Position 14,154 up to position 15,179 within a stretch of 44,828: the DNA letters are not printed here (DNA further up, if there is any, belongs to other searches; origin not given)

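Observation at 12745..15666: Second radical SAM/SPASM paralog with its own 35-aa peptide, a nucleotidyltransferase and a P-loop kinase, lying between tRNA-His and hisS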

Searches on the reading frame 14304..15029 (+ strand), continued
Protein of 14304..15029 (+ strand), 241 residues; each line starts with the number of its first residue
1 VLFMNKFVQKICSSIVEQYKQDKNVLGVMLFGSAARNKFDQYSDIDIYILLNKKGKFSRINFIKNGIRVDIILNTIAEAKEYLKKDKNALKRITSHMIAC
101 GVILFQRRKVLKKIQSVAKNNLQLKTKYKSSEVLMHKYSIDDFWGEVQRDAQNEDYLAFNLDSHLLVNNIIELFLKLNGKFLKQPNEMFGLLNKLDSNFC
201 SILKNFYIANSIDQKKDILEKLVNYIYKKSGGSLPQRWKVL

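Call 40: fold_search(model_id=the predicted structure, library=pdb)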
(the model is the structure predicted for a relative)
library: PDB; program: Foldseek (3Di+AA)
matches with E <= 10: 648; with E <= 0.001: 31
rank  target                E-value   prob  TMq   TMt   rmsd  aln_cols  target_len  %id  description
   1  3c18_A                9.6e-09  1.00  0.54  0.46   6.0       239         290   13  Crystal structure of nucleotidyltransferase-like protein (ZP_00538802.1) from Exiguobacterium sibiricum 255-15 at 1.90 (released 2008-02-12)
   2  6p06_A                1.4e-08  1.00  0.66  0.62   4.6       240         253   12  Ternary structure of the E52D mutant of ANT-4 with Neomycin and AMPCPP (released 2020-01-29)
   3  6un8_A                2.1e-08  1.00  0.63  0.60   5.0       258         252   11  Wild type ANT bound to neomycin (released 2020-05-06)
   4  3c18_B                2.3e-08  1.00  0.57  0.49   5.5       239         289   12  Crystal structure of nucleotidyltransferase-like protein (ZP_00538802.1) from Exiguobacterium sibiricum 255-15 at 1.90 (released 2008-02-12)
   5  6un8_B                2.9e-08  1.00  0.66  0.63   4.8       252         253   10  Wild type ANT bound to neomycin (released 2020-05-06)
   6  1kny_A                3.2e-08  1.00  0.66  0.63   4.9       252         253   11  KANAMYCIN NUCLEOTIDYLTRANSFERASE (released 1996-08-17)
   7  6nmk_B                3.2e-08  1.00  0.62  0.59   5.2       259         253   12  Binary complex structure of the T130K mutant of ANT-4'' with Neomycin (released 2020-01-15)
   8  6nmk_A                4.4e-08  1.00  0.67  0.64   4.8       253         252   11  Binary complex structure of the T130K mutant of ANT-4'' with Neomycin (released 2020-01-15)
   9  1kan_A                5.2e-08  1.00  0.65  0.62   4.9       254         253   11  MOLECULAR STRUCTURE OF KANAMYCIN NUCLEOTIDYLTRANSFERASE DETERMINED TO 3.0-ANGSTROMS RESOLUTION (released 1994-08-31)
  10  6p01_A                5.5e-08  1.00  0.66  0.63   4.9       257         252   11  Apo structure of the E52D mutant of ANT-4 (released 2020-01-29)
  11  4ebj_A                5.7e-07  1.00  0.65  0.61   4.4       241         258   10  Crystal structure of aminoglycoside 4'-O-adenylyltransferase ANT(4')-IIb, apo (released 2012-04-04)
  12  9dbj_C                6.7e-07  1.00  0.41  0.44   6.8       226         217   15  Structure of Hailong HalB R164A mutant with non-hydrolyzable dATP (released 2025-05-07)
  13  4ebk_A                8.3e-07  1.00  0.63  0.59   4.7       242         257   10  Crystal structure of aminoglycoside 4'-O-adenylyltransferase ANT(4')-IIb, tobramycin-bound (released 2012-04-04)
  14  9dbj_B                9.3e-07  1.00  0.35  0.38   8.3       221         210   14  Structure of Hailong HalB R164A mutant with non-hydrolyzable dATP (released 2025-05-07)
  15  9dbj_F                1.2e-06  1.00  0.37  0.40   8.2       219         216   16  Structure of Hailong HalB R164A mutant with non-hydrolyzable dATP (released 2025-05-07)
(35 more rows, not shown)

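Call 67: find_encoding_contigs(protein=P0237, flank=4000, max_places=2)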
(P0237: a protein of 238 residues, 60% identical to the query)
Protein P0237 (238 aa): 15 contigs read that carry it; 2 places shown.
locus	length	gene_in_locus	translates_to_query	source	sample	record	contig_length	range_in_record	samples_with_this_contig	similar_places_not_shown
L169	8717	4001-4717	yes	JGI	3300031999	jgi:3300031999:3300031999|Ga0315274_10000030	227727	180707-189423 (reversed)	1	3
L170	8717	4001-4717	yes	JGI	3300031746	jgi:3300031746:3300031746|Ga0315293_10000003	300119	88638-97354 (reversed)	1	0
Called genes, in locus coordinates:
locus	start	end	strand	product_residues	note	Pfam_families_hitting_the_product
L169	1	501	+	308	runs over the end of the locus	-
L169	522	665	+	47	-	-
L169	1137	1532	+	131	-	-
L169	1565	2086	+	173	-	-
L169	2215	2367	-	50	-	-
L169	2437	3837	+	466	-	PF04055:Radical_SAM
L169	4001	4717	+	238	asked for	PF01909:NTP_transf_2 (weak), PF18765:Polbeta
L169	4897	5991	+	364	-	PF02421:FeoB_N (faint), PF03193:RsgA_GTPase, PF00009:GTP_EFTU (faint), PF00005:ABC_tran (weak), PF01926:MMR_HSR1 (weak)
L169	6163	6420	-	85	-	PF02201:SWIB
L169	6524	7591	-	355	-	PF01926:MMR_HSR1, PF02421:FeoB_N, PF06071:YchF-GTPase_C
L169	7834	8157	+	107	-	PF00076:RRM_1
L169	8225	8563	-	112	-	PF21326:KDM6_GATAL (faint), PF23477:zf_Tbcl_2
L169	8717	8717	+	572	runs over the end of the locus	PF09972:DUF2207, PF20990:DUF2207_C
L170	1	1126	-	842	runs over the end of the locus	PF00690:Cation_ATPase_N, PF00122:E1-E2_ATPase, PF13246:Cation_ATPase, PF00702:Hydrolase, PF00689:Cation_ATPase_C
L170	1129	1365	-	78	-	-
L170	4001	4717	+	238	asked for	PF01909:NTP_transf_2 (weak), PF18765:Polbeta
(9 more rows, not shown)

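Call 68: find_encoding_contigs(protein=P0171, flank=4000, max_places=2)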
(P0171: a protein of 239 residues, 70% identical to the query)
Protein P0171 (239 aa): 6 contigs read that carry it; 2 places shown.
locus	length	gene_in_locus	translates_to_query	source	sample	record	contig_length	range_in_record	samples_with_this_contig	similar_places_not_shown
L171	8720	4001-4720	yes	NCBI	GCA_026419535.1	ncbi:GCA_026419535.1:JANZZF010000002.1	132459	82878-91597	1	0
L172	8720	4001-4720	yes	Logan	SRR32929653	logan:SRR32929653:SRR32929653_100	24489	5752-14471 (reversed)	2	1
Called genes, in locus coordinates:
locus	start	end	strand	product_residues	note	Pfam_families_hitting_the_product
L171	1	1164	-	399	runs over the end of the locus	PF00571:CBS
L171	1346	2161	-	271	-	PF01177:Asp_Glu_race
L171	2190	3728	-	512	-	PF01743:PolyA_pol, PF12627:PolyA_pol_RNAbd, PF01966:HD, PF13735:tRNA_NucTran2_2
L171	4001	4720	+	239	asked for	PF01909:NTP_transf_2, PF22600:MTPAP-like_central (faint), PF18765:Polbeta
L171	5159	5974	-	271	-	-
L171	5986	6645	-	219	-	-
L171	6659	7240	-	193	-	PF07638:Sigma70_ECF (weak), PF04542:Sigma70_r2, PF08281:Sigma70_r4_2, PF04545:Sigma70_r4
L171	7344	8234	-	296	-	PF01297:ZnuA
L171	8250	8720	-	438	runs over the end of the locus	PF03734:YkuD, PF01551:Peptidase_M23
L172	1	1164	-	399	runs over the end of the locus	PF00571:CBS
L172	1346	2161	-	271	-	PF01177:Asp_Glu_race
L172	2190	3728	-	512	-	PF01743:PolyA_pol, PF12627:PolyA_pol_RNAbd, PF01966:HD, PF13735:tRNA_NucTran2_2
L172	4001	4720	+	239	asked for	PF01909:NTP_transf_2, PF22600:MTPAP-like_central (faint), PF18765:Polbeta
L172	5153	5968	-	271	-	-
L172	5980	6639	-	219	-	-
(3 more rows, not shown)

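Call 85: find_related_loci(query=A2, collection=viral_contigs, flank=4000)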
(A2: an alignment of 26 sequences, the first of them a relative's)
Query A2 (238 aa) in viral_contigs; peptide patterns used: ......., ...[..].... (x = any residue, [..] = any of these).
46 stretches matched a pattern, but none encodes a relative of the query by tblastn (E <= 1e-3).
